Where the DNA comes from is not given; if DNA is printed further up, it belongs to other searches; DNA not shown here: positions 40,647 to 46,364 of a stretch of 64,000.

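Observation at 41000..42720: Tandem 57-60 bp periodicity in the autotransporter passenger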

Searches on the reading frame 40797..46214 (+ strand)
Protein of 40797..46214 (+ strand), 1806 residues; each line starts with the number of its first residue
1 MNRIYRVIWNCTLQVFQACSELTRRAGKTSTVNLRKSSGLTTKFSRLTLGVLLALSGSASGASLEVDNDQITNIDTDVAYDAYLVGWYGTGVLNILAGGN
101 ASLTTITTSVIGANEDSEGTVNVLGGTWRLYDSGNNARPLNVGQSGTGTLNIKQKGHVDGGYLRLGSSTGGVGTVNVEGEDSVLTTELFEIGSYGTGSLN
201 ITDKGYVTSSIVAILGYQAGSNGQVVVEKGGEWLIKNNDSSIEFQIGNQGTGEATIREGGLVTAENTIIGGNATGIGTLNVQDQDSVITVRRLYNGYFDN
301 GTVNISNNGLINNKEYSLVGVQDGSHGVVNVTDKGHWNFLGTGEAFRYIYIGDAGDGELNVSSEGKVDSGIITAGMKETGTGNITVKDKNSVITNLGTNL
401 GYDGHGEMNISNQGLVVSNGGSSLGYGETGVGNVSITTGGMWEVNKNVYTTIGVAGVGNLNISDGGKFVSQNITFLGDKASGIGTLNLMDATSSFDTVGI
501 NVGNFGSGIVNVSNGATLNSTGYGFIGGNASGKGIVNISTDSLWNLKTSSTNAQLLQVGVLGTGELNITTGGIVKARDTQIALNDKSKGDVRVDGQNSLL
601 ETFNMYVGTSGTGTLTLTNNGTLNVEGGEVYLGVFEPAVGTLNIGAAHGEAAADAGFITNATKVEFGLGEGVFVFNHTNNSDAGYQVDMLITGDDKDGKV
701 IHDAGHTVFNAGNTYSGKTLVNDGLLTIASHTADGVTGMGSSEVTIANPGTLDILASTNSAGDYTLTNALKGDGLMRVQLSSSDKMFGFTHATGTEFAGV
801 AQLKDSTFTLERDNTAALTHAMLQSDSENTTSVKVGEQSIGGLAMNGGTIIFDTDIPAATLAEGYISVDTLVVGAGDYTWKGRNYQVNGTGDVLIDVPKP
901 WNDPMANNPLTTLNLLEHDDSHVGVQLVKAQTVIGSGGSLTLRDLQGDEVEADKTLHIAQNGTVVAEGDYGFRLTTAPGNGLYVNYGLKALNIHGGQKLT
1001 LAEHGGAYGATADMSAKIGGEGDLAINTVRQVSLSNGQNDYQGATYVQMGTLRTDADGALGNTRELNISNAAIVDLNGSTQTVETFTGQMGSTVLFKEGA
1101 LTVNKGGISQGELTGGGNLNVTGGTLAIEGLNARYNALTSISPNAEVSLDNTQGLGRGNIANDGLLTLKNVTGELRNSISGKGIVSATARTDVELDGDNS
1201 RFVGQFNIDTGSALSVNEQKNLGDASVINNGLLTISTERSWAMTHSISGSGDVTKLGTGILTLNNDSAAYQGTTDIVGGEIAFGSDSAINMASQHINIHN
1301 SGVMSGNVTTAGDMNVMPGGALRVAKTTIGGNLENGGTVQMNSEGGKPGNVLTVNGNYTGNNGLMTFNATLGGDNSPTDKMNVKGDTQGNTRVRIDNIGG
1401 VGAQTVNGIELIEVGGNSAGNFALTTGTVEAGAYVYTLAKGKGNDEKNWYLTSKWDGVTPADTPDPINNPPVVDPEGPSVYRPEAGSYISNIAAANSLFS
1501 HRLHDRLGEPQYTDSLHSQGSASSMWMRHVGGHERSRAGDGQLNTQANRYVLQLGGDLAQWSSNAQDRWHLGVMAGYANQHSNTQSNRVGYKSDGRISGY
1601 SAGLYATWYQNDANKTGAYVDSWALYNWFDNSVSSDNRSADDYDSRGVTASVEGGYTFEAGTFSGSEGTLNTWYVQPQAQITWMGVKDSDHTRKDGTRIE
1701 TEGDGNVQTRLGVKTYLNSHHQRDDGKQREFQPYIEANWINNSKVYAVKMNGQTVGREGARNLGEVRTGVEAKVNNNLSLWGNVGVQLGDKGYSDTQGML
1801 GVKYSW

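Call 5: search_protein_families(proteins=[window:40797-46214:+], library=ncbifam, max_evalue=0.01)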
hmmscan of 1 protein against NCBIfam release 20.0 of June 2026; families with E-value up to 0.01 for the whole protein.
window:40797-46214:+ (1806 aa): 8 families
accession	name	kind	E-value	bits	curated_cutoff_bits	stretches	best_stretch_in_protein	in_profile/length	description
NF011422.0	PRK14849.1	exception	0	4174.8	2335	1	1-1806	1-1806/1806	ECSE_1600 family autotransporter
NF011841.0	PRK15313.1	equivalog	1.8e-139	466.3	1297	2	1480-1806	634-955/955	intestinal colonization autotransporter adhesin MisL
TIGR01414.1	autotrans_barl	domain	1.3e-121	406.7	16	1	1346-1806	2-432/432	autotransporter outer membrane beta-barrel domain-containing protein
NF033176.1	auto_AIDA-I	exception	6e-106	355.2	1200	1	1298-1805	801-1286/1287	autotransporter adhesin AIDA-I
NF011847.1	PRK15319.1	equivalog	6.1e-66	222.6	2249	3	1458-1806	1713-2050/2050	fibronectin-binding autotransporter adhesin ShdA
NF007285.1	PRK09752.1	equivalog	5.8e-58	196.5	1459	2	1309-1806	769-1250/1250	AIDA-I family autotransporter adhesin YfaL/EhaC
TIGR04393.1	rpt_T5SS_PEPC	repeat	1.5e-51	172.2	23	9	580-624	3-48/49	T5SS/PEP-CTERM-associated repeat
TIGR02601.1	autotrns_rpt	repeat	2.8e-06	27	19.85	2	1253-1283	2-31/32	beta strand repeat protein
